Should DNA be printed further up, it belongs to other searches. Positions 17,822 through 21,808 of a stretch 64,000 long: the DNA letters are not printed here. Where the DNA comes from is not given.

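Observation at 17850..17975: Same leader plus G13 at giant surface-protein gene 2, but 2 nt shorter spacer puts leader and ORF out of frame (OFF or needs G12)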

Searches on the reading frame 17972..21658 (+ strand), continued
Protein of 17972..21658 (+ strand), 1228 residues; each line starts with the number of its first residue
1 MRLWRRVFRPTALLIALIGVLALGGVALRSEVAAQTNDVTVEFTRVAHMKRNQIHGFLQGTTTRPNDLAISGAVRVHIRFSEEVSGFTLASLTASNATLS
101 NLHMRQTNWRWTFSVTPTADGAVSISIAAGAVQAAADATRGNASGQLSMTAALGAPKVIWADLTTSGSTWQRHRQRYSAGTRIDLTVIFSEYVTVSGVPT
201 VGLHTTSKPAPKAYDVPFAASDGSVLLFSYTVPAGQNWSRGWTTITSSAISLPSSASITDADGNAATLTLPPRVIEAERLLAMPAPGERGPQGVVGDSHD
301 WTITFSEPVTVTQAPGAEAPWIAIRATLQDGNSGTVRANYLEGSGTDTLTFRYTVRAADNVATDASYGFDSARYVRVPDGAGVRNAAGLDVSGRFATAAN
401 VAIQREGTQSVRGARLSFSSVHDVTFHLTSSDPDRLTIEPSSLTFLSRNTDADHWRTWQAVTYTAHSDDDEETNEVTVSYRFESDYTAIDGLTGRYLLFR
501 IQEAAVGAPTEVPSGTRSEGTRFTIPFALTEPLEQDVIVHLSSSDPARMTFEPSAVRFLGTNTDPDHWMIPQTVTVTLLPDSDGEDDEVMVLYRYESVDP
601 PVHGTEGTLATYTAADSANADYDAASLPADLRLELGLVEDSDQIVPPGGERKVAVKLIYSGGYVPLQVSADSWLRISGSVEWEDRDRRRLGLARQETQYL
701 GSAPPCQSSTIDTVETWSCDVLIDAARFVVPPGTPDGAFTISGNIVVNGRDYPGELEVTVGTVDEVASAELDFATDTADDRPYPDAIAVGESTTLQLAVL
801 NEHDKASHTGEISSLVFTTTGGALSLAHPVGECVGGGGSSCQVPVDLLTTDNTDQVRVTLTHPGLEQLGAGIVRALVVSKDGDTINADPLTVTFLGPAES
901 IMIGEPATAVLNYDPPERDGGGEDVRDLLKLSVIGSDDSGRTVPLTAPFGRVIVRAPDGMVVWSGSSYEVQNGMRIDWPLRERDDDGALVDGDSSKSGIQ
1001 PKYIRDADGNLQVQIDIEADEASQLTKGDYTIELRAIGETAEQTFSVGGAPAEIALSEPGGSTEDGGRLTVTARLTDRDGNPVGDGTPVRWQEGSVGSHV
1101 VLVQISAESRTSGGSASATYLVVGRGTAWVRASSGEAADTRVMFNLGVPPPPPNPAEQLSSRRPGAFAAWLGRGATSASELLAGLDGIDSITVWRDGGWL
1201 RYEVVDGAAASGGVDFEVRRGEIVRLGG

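Call 27: find_encoding_contigs(protein=P0008, flank=10000, max_places=4)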
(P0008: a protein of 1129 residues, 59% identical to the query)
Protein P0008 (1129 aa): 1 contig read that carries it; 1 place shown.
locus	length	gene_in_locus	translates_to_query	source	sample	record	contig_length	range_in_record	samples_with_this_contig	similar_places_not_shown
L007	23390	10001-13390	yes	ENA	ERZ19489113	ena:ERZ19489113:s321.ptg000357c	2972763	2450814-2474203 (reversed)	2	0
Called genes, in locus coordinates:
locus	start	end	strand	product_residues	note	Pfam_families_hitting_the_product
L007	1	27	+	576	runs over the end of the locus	PF07969:Amidohydro_3, PF01979:Amidohydro_1 (faint)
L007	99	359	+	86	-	-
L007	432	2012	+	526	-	PF14312:FG-GAP_2 (faint)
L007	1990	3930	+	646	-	-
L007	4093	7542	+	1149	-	PF19078:Big_12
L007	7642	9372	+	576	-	PF07969:Amidohydro_3, PF01979:Amidohydro_1 (faint)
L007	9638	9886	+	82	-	-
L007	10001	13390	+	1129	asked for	PF19078:Big_12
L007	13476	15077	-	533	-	PF01039:Carboxyl_trans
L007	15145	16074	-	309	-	-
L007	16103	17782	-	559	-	PF26686:DUF8575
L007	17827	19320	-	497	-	PF26686:DUF8575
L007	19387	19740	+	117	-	-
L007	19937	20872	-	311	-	PF00296:Bac_luciferase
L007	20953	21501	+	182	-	PF03703:bPH_2, PF24649:DUF7642 (weak)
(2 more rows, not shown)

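Call 28: find_encoding_contigs(protein=P0006, flank=10000, max_places=4)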
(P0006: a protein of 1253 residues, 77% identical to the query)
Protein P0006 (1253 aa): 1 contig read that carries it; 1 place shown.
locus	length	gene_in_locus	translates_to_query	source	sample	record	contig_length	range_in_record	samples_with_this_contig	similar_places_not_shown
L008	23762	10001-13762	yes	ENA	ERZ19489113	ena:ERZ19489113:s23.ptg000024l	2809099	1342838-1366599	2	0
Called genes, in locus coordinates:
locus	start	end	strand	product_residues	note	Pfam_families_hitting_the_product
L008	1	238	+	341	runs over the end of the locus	PF06114:Peptidase_M78 (weak)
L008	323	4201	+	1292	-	PF19078:Big_12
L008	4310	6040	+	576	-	PF07969:Amidohydro_3, PF01979:Amidohydro_1 (faint)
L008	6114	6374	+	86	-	-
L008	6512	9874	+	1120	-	PF14312:FG-GAP_2 (faint)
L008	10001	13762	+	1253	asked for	PF19078:Big_12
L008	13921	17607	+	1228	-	PF19078:Big_12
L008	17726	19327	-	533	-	PF01039:Carboxyl_trans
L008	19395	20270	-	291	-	-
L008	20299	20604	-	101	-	-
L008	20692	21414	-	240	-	PF01420:Methylase_S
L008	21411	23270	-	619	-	PF13588:HSDR_N_2, PF02384:N6_Mtase, PF01170:UPF0020, PF20473:MmeI_Mtase (weak), PF07669:Eco57I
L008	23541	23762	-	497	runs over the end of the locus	PF26686:DUF8575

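Call 29: find_encoding_contigs(protein=P0009, flank=10000, max_places=4)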
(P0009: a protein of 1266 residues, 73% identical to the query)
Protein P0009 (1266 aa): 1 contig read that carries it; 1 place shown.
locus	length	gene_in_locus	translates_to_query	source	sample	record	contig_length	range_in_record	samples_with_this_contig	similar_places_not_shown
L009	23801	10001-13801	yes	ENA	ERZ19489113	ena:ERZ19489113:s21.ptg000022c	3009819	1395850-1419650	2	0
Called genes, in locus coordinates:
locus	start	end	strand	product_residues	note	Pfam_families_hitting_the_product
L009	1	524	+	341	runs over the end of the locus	PF06114:Peptidase_M78 (weak)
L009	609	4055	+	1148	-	PF19078:Big_12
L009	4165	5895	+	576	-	PF07969:Amidohydro_3, PF01979:Amidohydro_1 (faint)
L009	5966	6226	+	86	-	-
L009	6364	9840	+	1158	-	PF14312:FG-GAP_2 (faint)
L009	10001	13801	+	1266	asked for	PF19078:Big_12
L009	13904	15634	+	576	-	PF07969:Amidohydro_3, PF01979:Amidohydro_1 (faint)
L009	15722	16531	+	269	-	PF04607:RelA_SpoT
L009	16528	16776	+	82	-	-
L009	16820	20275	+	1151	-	PF19078:Big_12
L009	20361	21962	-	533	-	PF01039:Carboxyl_trans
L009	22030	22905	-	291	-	-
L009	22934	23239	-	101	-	-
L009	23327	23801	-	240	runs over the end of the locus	PF01420:Methylase_S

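Call 30: find_encoding_contigs(protein=P0010, flank=10000, max_places=4)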
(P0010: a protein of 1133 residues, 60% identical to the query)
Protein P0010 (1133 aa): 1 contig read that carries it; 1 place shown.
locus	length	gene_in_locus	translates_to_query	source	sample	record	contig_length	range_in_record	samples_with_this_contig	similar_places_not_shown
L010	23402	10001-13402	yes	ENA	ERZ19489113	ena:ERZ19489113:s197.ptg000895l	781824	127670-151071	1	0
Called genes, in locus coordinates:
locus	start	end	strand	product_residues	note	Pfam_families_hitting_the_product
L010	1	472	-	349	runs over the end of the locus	PF00296:Bac_luciferase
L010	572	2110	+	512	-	PF00135:COesterase, PF20434:BD-FAE, PF07859:Abhydrolase_3 (faint), PF00326:Peptidase_S9 (weak)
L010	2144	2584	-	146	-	-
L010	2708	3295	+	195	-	-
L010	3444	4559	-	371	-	-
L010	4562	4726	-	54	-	-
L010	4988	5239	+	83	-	-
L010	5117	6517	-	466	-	PF00330:Aconitase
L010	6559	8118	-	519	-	PF00682:HMGL-like, PF22617:HCS_D2, PF08502:LeuA_dimer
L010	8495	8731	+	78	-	-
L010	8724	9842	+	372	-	-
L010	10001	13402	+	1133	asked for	PF19078:Big_12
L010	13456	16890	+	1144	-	PF19078:Big_12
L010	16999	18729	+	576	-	PF07969:Amidohydro_3, PF01979:Amidohydro_1 (faint)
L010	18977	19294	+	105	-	-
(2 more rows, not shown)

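Call 34: find_encoding_contigs(protein=P0022, flank=4000, max_places=10)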
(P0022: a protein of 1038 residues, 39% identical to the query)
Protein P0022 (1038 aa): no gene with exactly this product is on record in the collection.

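Call 35: find_encoding_contigs(protein=P0023, flank=4000, max_places=10)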
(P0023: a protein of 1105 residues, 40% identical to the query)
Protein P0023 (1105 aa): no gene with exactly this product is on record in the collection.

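Call 36: find_encoding_contigs(protein=P0019, flank=4000, max_places=10)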
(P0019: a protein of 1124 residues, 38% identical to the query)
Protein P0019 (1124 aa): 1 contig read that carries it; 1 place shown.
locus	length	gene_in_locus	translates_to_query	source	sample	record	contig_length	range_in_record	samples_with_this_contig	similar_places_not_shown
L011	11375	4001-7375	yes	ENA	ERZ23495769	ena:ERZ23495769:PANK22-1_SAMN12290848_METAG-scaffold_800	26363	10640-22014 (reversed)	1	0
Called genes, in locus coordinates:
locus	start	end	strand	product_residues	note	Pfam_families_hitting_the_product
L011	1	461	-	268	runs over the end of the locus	PF00106:adh_short, PF08659:KR (weak), PF13561:adh_short_C2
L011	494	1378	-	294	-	PF00378:ECH_1, PF16113:ECH_2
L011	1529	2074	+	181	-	PF13274:SocA_Panacea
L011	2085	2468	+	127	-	-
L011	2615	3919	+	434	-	PF01546:Peptidase_M20, PF07687:M20_dimer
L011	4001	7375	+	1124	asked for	PF19078:Big_12 (faint)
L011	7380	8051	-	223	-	PF07978:NIPSNAP (faint)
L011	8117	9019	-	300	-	PF00296:Bac_luciferase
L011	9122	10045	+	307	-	PF10340:Say1_Mug180 (weak), PF20434:BD-FAE, PF07859:Abhydrolase_3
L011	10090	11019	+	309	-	PF10340:Say1_Mug180 (weak), PF20434:BD-FAE, PF07859:Abhydrolase_3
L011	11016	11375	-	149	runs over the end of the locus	PF04343:DUF488, PF22751:DUF488-N3a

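Call 44: list_cluster_members(proteins=[P0001, P0025, P0003])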
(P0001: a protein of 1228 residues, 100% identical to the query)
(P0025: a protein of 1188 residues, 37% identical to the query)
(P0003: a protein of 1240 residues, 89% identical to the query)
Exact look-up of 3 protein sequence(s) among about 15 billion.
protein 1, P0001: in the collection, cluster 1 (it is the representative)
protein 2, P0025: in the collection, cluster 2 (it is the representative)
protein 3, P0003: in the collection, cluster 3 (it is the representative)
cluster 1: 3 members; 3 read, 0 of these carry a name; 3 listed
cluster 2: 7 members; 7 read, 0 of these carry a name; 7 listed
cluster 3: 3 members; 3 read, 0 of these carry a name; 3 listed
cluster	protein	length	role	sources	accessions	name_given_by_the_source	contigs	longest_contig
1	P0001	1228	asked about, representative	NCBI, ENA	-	-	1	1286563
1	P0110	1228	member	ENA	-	-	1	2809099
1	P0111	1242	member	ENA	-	-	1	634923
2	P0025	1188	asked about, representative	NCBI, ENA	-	-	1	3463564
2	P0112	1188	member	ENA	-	-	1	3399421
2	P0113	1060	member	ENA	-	-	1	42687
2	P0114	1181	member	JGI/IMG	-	-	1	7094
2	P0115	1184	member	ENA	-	-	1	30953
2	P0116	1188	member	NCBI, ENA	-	-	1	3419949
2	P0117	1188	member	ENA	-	-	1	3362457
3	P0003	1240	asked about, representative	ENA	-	-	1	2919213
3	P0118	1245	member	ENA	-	-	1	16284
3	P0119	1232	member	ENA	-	-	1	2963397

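Call 59: search_solved_structures(query=window:17972-21658:+, max_evalue=0.01)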
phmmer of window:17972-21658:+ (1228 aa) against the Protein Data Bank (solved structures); distinct sequences matched with E-value up to 0.01: 0.

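Call 60: search_protein_families(library=ncbifam, proteins=[window:17972-21658:+], max_evalue=0.01)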
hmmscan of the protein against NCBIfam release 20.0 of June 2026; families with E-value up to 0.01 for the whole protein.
window:17972-21658:+ (1228 aa): 0 families
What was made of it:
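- On Big_12 (PF19078) bacterial Ig-like domain proteins: There is no PDB or NCBIfam match for the rest of the protein (calls 59, 60).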
